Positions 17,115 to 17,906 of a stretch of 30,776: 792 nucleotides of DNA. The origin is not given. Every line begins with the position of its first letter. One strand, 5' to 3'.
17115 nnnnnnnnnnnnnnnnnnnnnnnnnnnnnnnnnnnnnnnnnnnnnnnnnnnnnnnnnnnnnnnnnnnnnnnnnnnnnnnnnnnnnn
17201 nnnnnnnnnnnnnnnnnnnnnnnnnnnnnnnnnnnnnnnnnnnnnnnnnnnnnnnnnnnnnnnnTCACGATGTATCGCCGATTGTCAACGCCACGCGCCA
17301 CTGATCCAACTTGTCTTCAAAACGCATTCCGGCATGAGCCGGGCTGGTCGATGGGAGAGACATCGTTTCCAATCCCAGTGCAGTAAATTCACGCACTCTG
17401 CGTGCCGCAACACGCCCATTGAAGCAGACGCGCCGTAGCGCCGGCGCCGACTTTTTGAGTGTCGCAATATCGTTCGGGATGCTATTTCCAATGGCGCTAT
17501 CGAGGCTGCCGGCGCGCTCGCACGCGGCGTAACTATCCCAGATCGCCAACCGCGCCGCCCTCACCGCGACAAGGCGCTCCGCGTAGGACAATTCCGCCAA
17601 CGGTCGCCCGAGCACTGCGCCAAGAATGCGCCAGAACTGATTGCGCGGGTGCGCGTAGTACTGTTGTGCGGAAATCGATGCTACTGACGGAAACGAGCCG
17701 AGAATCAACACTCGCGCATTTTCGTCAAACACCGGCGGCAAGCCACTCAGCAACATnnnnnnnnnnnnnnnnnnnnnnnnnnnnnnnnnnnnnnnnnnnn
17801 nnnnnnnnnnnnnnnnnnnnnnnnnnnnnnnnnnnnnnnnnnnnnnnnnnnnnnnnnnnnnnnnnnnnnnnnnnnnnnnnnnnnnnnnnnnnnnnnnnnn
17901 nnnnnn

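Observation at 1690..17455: The motif is tolerated inside two unrelated proteins, in different reading frames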

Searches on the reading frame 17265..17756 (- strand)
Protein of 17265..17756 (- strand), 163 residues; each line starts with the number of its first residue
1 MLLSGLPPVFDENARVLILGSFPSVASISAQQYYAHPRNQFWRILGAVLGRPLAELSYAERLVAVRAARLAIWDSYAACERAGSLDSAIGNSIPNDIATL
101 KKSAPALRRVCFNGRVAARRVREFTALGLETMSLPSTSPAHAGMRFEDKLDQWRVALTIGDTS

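Call 10: search_protein_families(library=pfam, proteins=[window:17265-17756:-])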
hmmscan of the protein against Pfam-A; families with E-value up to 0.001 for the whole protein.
window:17265-17756:- (163 aa): 1 family
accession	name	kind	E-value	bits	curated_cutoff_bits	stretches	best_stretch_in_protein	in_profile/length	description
PF03167.25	UDG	-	4.8e-09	36.9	24.3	1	7-146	1-125/141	Uracil DNA glycosylase superfamily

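Call 15: find_homologous_proteins(query=window:17268-17756:-)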
Query window:17268-17756:- (163 aa): 7704 proteins with E <= 0.001 among 8000 candidates; the best 120 are listed.
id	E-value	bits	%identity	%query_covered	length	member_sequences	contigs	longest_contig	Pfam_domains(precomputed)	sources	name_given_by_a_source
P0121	6.9e-101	353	100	100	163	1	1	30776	PF03167.26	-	-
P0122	1.2e-69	251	74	95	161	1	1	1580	PF03167.26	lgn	-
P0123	4.7e-69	249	73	96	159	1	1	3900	PF03167.26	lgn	-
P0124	5.9e-69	249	71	96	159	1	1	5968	PF03167.26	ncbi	-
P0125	7.8e-69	249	71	96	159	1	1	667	PF03167.26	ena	-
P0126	9.7e-69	248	71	96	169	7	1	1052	PF03167.26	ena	-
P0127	1.2e-68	248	68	99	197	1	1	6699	PF03167.26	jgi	jgi:double-stranded uracil-DNA glycosylase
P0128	1.5e-68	248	69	96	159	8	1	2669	PF03167.26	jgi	jgi:hypoxanthine-DNA glycosylase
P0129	2.0e-68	247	70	97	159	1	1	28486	PF03167.26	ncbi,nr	ncbi:MAG: DNA-deoxyinosine glycosylase [Rhodocyclales bacterium RIFCSPLOWO2_02_FULL_63_24]|nr:MAG: D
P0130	2.3e-68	247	68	96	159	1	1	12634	PF03167.26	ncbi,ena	-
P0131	2.6e-68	247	73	97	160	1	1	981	PF03167.26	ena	-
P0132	2.7e-68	247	72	95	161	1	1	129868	PF03167.26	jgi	jgi:hypoxanthine-DNA glycosylase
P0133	2.9e-68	247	70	96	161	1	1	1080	PF03167.26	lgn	-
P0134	3.7e-68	247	69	96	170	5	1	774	PF03167.26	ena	-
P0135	3.9e-68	246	70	97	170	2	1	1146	PF03167.26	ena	-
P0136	3.9e-68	246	70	97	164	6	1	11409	PF03167.26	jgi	-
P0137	4.8e-68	246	69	98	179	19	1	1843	PF03167.26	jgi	jgi:hypoxanthine-DNA glycosylase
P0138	5.3e-68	246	69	96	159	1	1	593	PF03167.26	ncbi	-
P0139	7.9e-68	246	69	98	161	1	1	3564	PF03167.26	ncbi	-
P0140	7.9e-68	245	68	96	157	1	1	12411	PF03167.26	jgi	-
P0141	8.5e-68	245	69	95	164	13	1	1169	PF03167.26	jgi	jgi:hypoxanthine-DNA glycosylase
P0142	1.1e-67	245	69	98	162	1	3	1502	PF03167.26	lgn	-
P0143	1.1e-67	245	71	96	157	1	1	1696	PF03167.26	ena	-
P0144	1.3e-67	245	70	99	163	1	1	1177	PF03167.26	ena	-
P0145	1.3e-67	245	72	95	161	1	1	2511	PF03167.26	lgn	-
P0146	1.5e-67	245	68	98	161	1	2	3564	PF03167.26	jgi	jgi:TDG/mug DNA glycosylase family protein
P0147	1.5e-67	245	72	95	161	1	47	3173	PF03167.26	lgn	-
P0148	1.7e-67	244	68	96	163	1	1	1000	PF03167.26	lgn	-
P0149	1.7e-67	244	70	99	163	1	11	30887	PF03167.26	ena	-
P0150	2.9e-67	244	69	95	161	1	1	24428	PF03167.26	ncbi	-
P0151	3.0e-67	244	70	99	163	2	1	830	PF03167.26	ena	-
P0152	3.5e-67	243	71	95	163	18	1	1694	PF03167.26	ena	-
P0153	3.5e-67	243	69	95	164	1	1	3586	PF03167.26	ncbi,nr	ncbi:MAG: DNA-deoxyinosine glycosylase [Sulfuritalea sp.]|nr:DNA-deoxyinosine glycosylase [Sulfurita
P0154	3.9e-67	243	70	95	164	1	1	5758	PF03167.26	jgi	jgi:hypoxanthine-DNA glycosylase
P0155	4.6e-67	243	70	95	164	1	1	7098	PF03167.26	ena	-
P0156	4.9e-67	243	70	96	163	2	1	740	PF03167.26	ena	-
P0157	6.1e-67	243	71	94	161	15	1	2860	PF03167.26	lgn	-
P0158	6.2e-67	243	67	98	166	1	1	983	PF03167.26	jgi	jgi:hypoxanthine-DNA glycosylase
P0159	6.5e-67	243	70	96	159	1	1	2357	PF03167.26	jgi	jgi:hypoxanthine-DNA glycosylase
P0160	6.7e-67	242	68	96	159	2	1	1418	PF03167.26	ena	-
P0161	7.2e-67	242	70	98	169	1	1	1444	PF03167.26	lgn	-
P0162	7.8e-67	242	67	96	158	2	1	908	PF03167.26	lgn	-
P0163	9.8e-67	242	69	96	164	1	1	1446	PF03167.26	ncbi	-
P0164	1.0e-66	242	71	95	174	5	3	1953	PF03167.26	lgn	-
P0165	1.0e-66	242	68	96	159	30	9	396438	PF03167.26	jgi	jgi:hypoxanthine-DNA glycosylase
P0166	1.1e-66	242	72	96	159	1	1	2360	PF03167.26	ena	-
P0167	1.2e-66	242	67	98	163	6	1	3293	PF03167.26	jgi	jgi:hypoxanthine-DNA glycosylase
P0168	1.4e-66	241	67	99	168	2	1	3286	PF03167.26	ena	-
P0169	1.7e-66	241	70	95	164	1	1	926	PF03167.26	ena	-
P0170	1.9e-66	241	70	97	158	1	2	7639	PF03167.26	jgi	jgi:hypoxanthine-DNA glycosylase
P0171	2.0e-66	241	71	96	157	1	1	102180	PF03167.26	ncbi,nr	ncbi:MAG: DNA-deoxyinosine glycosylase [Rhodocyclales bacterium]|nr:DNA-deoxyinosine glycosylase [Rh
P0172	2.2e-66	241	69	96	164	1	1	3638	PF03167.26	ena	-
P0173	2.3e-66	241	70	95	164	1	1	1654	PF03167.26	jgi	jgi:hypoxanthine-DNA glycosylase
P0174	2.4e-66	241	69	96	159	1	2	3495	PF03167.26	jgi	jgi:hypoxanthine-DNA glycosylase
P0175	2.7e-66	240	68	100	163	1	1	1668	PF03167.26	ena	-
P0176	2.8e-66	240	67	96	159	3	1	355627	PF03167.26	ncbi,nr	ncbi:MAG: DNA-deoxyinosine glycosylase [Sulfuritalea sp.]|nr:DNA-deoxyinosine glycosylase [Sulfurita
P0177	3.1e-66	240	69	96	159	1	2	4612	PF03167.26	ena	-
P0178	3.4e-66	240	68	99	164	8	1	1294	PF03167.26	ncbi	-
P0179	4.0e-66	240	68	96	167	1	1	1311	PF03167.26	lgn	-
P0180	4.1e-66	240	69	95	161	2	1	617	PF03167.26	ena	-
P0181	4.9e-66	240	70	95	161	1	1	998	PF03167.26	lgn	-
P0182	5.0e-66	240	70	95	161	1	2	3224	PF03167.26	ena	-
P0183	5.3e-66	240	71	96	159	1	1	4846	PF03167.26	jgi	jgi:hypoxanthine-DNA glycosylase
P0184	6.0e-66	239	70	95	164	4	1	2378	PF03167.26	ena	-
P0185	7.0e-66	239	70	95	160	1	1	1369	PF03167.26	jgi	-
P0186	9.8e-66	239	67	98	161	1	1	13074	PF03167.26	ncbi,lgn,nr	ncbi:MAG: DNA-deoxyinosine glycosylase [Sulfuritalea sp.]|nr:DNA-deoxyinosine glycosylase [Sulfurita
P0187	1.0e-65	239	67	96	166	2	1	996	PF03167.26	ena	-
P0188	1.1e-65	239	69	96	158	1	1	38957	PF03167.26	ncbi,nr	ncbi:MAG: DNA-deoxyinosine glycosylase [Rhodocyclales bacterium GWA2_65_19]|nr:MAG: DNA-deoxyinosine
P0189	1.2e-65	238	69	96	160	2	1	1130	PF03167.26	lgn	-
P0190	1.3e-65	238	70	98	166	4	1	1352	PF03167.26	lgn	-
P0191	1.5e-65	238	68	97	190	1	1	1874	PF03167.26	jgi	jgi:TDG/mug DNA glycosylase family protein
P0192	1.7e-65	238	66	98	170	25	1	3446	PF03167.26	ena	-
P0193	2.0e-65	238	66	96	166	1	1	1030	PF03167.26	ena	-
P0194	2.4e-65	237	68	95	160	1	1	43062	PF03167.26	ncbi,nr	ncbi:MAG: DNA-deoxyinosine glycosylase [Betaproteobacteria bacterium]|nr:DNA-deoxyinosine glycosylas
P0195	3.0e-65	237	68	97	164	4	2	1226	PF03167.26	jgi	-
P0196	3.3e-65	237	69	96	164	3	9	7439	PF03167.26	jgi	jgi:TDG/mug DNA glycosylase family protein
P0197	3.3e-65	237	69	95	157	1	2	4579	PF03167.26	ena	-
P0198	3.7e-65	237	68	95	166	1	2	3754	PF03167.26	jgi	jgi:hypoxanthine-DNA glycosylase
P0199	3.8e-65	237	68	96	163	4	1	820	PF03167.26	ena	-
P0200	3.9e-65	237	67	96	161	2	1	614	PF03167.26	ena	-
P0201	4.1e-65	237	69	96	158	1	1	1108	PF03167.26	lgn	-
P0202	4.8e-65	236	68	96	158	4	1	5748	PF03167.26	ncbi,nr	ncbi:MAG: DNA-deoxyinosine glycosylase [Rhodocyclaceae bacterium]|nr:MAG: DNA-deoxyinosine glycosyla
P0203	6.2e-65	236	68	95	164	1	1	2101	PF03167.26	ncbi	-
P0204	6.7e-65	236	69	96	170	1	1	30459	PF03167.26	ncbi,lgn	-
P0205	7.4e-65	236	67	96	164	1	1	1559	PF03167.26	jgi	jgi:hypoxanthine-DNA glycosylase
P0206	7.6e-65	236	66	100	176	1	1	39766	PF03167.26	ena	-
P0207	8.3e-65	236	66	96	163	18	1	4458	PF03167.26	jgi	jgi:hypoxanthine-DNA glycosylase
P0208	1.4e-64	235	67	96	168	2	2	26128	PF03167.26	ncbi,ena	-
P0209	1.8e-64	235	68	96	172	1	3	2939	PF03167.26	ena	-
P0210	1.8e-64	235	68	95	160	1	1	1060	PF03167.26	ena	-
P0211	1.9e-64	234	68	99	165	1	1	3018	PF03167.26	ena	-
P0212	2.0e-64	234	69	96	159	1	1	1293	PF03167.26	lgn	-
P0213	2.4e-64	234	71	94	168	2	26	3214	PF03167.26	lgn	-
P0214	2.5e-64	234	67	96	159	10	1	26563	PF03167.26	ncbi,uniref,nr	ncbi:DNA-deoxyinosine glycosylase [Sulfuritalea sp.]|uniref:DNA-deoxyinosine glycosylase n=1 Tax=Sul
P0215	2.5e-64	234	69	95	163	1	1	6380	PF03167.26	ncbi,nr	ncbi:MAG: DNA-deoxyinosine glycosylase [Sulfuritalea sp.]|nr:DNA-deoxyinosine glycosylase [Sulfurita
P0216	2.6e-64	234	66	96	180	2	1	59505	PF03167.26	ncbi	-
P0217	2.6e-64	234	66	96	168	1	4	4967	PF03167.26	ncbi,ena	-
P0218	2.6e-64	234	66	96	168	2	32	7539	PF03167.26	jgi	jgi:hypoxanthine-DNA glycosylase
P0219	2.8e-64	234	66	96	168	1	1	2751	PF03167.26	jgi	jgi:hypoxanthine-DNA glycosylase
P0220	2.9e-64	234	66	97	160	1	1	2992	PF03167.26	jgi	jgi:hypoxanthine-DNA glycosylase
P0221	3.1e-64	234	64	100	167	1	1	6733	PF03167.26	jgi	jgi:hypoxanthine-DNA glycosylase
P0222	3.2e-64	234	66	96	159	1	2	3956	PF03167.26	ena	-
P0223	3.4e-64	234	66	97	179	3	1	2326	PF03167.26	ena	-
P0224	3.7e-64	234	68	96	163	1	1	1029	PF03167.26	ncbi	-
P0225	3.8e-64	234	65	96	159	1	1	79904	PF03167.26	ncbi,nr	ncbi:MAG: DNA-deoxyinosine glycosylase [Sulfuritalea sp.]|nr:DNA-deoxyinosine glycosylase [Sulfurita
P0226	4.2e-64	233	66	95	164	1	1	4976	PF03167.26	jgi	jgi:hypoxanthine-DNA glycosylase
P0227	4.4e-64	233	66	95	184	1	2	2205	PF03167.26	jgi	-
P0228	4.7e-64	233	65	100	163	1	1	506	PF03167.26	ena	-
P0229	5.0e-64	233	66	95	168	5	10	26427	PF03167.26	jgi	jgi:hypoxanthine-DNA glycosylase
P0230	6.3e-64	233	68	96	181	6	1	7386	PF03167.26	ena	-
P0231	6.6e-64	233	68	97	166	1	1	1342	PF03167.26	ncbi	-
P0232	6.8e-64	233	68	96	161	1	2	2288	PF03167.26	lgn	-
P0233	7.1e-64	233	67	96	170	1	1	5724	PF03167.26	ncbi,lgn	ncbi:MAG: DNA-deoxyinosine glycosylase [Rugosibacter sp.]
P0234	7.2e-64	233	68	96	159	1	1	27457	PF03167.26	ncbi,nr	ncbi:MAG: DNA-deoxyinosine glycosylase [Sulfuritalea sp.]|nr:DNA-deoxyinosine glycosylase [Sulfurita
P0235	7.4e-64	233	70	98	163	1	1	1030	PF03167.26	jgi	jgi:hypoxanthine-DNA glycosylase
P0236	7.6e-64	233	69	95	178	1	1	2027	PF03167.26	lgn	-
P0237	7.8e-64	233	71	96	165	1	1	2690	PF03167.26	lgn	-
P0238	9.8e-64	232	67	94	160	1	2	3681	PF03167.26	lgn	-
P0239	1.0e-63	232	68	96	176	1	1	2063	PF03167.26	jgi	jgi:hypoxanthine-DNA glycosylase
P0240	1.1e-63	232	65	96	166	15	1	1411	PF03167.26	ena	-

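Call 31: search_protein_representatives(protein=P0121)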
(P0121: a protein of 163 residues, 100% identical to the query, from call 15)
Query: 163 residues. Proteins with E-value up to 0.001 (for the whole library): 5408; up to 1e-10: 3034; up to 1e-30: 126. The best 150 are listed.
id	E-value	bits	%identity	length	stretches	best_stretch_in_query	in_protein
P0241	5.7e-52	192.3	57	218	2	3-111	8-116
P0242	5.2e-50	186.0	57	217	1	2-157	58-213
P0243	1.9e-45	171.1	56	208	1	2-155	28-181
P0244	6.0e-44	166.3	38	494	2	7-154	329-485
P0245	6.6e-44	166.2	51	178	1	4-158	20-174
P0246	1.5e-43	165.0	50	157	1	1-155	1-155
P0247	5.3e-43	163.2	54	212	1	2-154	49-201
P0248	5.8e-43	163.1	50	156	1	6-157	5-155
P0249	6.6e-43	162.9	53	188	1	4-158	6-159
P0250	2.0e-42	161.4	50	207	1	3-160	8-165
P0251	2.5e-42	161.0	51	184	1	2-154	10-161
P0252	4.6e-42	160.2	52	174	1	2-157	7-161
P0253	7.1e-42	159.6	54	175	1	3-157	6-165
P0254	1.4e-41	158.6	56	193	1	3-156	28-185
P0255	3.6e-40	154.0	50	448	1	3-156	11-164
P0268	2.4e-36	141.6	51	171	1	4-159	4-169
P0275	1.1e-34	136.3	54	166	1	2-119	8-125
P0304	1.6e-32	129.2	53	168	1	4-122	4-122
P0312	3.6e-32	128.0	44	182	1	3-150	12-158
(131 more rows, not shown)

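Call 33: find_encoding_contigs(protein=P0165, flank=10000, max_places=6)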
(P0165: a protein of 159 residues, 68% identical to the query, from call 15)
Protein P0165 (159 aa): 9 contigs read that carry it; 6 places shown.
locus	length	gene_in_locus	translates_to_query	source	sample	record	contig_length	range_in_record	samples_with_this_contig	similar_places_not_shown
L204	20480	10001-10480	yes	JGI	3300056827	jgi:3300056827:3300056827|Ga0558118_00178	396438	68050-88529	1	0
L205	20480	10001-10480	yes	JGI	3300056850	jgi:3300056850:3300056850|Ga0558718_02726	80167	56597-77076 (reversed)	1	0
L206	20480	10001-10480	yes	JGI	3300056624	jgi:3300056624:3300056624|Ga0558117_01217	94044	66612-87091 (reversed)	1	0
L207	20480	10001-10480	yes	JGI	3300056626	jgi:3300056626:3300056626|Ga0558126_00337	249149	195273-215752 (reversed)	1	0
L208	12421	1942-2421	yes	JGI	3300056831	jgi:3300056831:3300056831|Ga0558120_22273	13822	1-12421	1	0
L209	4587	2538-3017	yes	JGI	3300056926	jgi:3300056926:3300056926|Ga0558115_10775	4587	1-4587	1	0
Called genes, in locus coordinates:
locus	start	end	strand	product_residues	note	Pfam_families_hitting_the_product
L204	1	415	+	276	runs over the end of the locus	PF07728:AAA_5, PF08406:CbbQ_C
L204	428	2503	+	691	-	PF00092:VWA (weak)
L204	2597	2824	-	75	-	PF11278:DUF3079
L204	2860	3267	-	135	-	PF01814:Hemerythrin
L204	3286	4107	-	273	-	PF00175:NAD_binding_1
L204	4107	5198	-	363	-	-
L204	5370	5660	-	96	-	PF10006:DUF2249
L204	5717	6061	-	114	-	PF01883:FeS_assembly_P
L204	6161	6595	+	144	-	PF02082:Rrf2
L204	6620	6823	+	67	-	-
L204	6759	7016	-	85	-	-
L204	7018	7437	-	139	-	PF12802:MarR_2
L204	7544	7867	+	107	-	PF04358:DsrC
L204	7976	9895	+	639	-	PF02518:HATPase_c (weak), PF13589:HATPase_c_3, PF00183:HSP90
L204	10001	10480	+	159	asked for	PF03167:UDG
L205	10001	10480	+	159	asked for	PF03167:UDG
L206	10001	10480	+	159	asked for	PF03167:UDG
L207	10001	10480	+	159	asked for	PF03167:UDG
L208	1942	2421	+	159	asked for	PF03167:UDG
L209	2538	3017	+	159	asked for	PF03167:UDG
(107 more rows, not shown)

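Call 34: find_encoding_contigs(protein=P0132, flank=10000, max_places=3)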
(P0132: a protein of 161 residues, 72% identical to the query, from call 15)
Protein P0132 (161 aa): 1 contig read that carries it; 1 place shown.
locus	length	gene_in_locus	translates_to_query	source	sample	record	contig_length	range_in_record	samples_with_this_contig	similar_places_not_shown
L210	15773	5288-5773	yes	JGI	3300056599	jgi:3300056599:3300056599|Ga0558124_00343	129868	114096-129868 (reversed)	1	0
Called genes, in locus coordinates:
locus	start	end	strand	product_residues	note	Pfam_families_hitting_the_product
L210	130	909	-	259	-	PF00459:Inositol_P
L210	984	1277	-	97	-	PF05016:ParE_toxin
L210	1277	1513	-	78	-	PF09720:Unstab_antitox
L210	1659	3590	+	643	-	PF02518:HATPase_c (weak), PF13589:HATPase_c_3, PF00183:HSP90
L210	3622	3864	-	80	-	-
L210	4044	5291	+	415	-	PF06415:iPGM_N, PF01676:Metalloenzyme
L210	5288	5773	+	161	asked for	PF03167:UDG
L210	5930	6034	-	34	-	-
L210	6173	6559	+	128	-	PF00343:Phosphorylase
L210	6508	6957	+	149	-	PF00343:Phosphorylase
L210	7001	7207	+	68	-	PF00343:Phosphorylase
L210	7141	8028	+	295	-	PF00343:Phosphorylase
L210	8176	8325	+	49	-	PF00343:Phosphorylase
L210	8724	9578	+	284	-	PF13472:Lipase_GDSL_2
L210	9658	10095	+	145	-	PF11008:DUF2846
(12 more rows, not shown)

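Call 35: find_encoding_contigs(protein=P0214, flank=10000, max_places=6)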
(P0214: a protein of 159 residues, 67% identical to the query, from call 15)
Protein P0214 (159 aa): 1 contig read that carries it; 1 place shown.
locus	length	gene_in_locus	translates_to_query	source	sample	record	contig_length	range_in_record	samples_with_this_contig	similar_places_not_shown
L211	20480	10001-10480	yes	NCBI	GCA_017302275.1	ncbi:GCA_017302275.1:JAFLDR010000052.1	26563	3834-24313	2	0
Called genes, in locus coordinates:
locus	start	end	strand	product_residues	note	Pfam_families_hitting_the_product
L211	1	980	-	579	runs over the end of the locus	PF00481:PP2C (faint), PF13672:PP2C_2, PF07228:SpoIIE (weak), PF00069:Pkinase, PF07714:PK_Tyr_Ser-Thr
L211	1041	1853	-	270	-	PF01226:Form_Nir_trans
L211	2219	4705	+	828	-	PF07992:Pyr_redox_2, PF00070:Pyr_redox, PF18267:Rubredoxin_C, PF04324:Fer2_BFD, PF03460:NIR_SIR_ferr, PF01077:NIR_SIR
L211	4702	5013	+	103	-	PF00355:Rieske, PF13806:Rieske_2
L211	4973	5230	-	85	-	-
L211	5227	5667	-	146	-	PF12161:HsdM_N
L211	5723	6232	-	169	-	PF00583:Acetyltransf_1 (weak), PF13508:Acetyltransf_7, PF13673:Acetyltransf_10 (weak)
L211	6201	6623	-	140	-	PF08681:TacA1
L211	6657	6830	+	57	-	-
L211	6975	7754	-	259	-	PF00459:Inositol_P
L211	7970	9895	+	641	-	PF02518:HATPase_c (weak), PF13589:HATPase_c_3, PF00183:HSP90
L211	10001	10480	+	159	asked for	PF03167:UDG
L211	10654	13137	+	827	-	PF00343:Phosphorylase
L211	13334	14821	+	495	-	PF06594:HCBP_related, PF00353:HemolysinCabind, PF06594:HCBP_related, PF00353:HemolysinCabind (weak)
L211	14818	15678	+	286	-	-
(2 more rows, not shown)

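Call 62: search_protein_families(library=ncbifam, proteins=[P0121], max_evalue=0.01)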
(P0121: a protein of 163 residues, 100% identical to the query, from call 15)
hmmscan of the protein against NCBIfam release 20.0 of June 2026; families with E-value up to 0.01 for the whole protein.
P0121 (163 aa): 2 families
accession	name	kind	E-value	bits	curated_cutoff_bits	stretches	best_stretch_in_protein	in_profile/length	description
TIGR04274.1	hypoxanDNAglyco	equivalog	7.3e-52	175.5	80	1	5-153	1-150/150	DNA-deoxyinosine glycosylase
TIGR00584.1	mug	subfamily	0.0011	18.6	402.6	1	2-46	119-163/328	mismatch-specific thymine-DNA glycosylate (mug)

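Call 65: find_encoding_contigs(protein=P0176, flank=10000, max_places=2)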
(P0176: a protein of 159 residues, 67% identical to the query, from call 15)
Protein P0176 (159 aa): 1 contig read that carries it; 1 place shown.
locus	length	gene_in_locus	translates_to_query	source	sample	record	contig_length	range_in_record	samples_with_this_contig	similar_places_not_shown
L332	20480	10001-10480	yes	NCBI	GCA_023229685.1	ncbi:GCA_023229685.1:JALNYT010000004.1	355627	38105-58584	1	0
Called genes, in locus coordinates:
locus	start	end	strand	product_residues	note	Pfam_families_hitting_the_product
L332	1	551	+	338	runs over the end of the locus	PF10604:Polyketide_cyc2, PF03364:Polyketide_cyc (weak)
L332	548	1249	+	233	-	-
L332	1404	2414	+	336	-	PF01636:APH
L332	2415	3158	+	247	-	PF00702:Hydrolase, PF13419:HAD_2, PF13242:Hydrolase_like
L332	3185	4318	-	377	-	PF00072:Response_reg, PF01769:MgtE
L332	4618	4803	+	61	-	-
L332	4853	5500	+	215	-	PF06210:DUF1003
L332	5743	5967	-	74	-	-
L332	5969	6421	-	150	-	PF12802:MarR_2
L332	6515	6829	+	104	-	PF04358:DsrC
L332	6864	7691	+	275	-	PF00027:cNMP_binding, PF13545:HTH_Crp_2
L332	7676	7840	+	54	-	-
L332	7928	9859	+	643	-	PF02518:HATPase_c (weak), PF13589:HATPase_c_3, PF00183:HSP90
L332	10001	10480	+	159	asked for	PF03167:UDG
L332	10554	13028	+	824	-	PF00343:Phosphorylase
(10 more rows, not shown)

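Call 66: find_encoding_contigs(protein=P0129, flank=10000, max_places=2)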
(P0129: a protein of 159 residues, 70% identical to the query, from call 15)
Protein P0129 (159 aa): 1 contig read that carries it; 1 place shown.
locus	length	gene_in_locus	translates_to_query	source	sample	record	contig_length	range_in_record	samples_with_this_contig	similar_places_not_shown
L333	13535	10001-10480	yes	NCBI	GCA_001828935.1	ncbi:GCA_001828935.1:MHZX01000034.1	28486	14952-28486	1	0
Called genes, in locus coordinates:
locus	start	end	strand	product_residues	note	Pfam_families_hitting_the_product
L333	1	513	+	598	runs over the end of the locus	PF12838:Fer4_7 (faint), PF13187:Fer4_9 (faint), PF13237:Fer4_10 (faint), PF12797:Fer4_2 (faint), PF13247:Fer4_11, PF00037:Fer4 (weak), PF04976:DmsC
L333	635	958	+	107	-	PF01909:NTP_transf_2, PF18765:Polbeta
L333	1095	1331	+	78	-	-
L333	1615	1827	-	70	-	PF09720:Unstab_antitox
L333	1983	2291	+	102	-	PF00355:Rieske, PF13806:Rieske_2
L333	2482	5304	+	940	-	PF04879:Molybdop_Fe4S4, PF00384:Molybdopterin, PF01568:Molydop_binding, PF04324:Fer2_BFD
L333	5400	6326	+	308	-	-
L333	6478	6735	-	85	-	PF02597:ThiS (weak)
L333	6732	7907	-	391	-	PF15902:Sortilin-Vps10 (faint), PF25852:DUF6242_C (faint), PF02012:BNR (faint)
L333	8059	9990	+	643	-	PF02518:HATPase_c (weak), PF13589:HATPase_c_3, PF00183:HSP90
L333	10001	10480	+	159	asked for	PF03167:UDG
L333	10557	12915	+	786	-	PF00343:Phosphorylase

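Call 67: find_encoding_contigs(protein=P0128, flank=10000, max_places=2)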
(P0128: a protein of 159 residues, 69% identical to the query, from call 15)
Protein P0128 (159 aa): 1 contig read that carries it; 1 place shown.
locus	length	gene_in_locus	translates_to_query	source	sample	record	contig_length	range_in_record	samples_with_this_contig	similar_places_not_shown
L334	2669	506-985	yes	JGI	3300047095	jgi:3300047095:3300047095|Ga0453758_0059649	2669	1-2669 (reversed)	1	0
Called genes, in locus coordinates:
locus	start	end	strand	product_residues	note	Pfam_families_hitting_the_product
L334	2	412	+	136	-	?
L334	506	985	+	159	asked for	PF03167:UDG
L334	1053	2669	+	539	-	?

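Call 70: predict_structure(alignment_id=A2)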
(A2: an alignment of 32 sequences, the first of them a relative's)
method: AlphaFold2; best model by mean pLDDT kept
length: 163 residues; sequences in the alignment: 32
mean_pLDDT: 86.5   pTM: 0.85
mean pLDDT of the five models: 86.5, 76.8, 74.3, 72.4, 68.7
residues with pLDDT >= 90: 83; 70-90: 64; 50-70: 14; < 50: 2
segments of 3 or more residues with pLDDT < 50: none
pLDDT, mean of each block of 10 residues (from residue 1): 86 94 81 71 91 90 93 91 87 90 92 91 94 80 80 87 45
secondary structure, 60 per line:
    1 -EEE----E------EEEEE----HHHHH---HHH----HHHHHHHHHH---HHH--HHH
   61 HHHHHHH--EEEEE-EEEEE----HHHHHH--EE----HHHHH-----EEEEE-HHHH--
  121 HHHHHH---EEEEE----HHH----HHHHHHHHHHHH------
elements in order: E2-4 E16-20 H25-29 H40-49 H58-67 E70-74 E76-80 H85-90 H99-103 E109-113 H115-118 H121-126 E130-134 H146-157
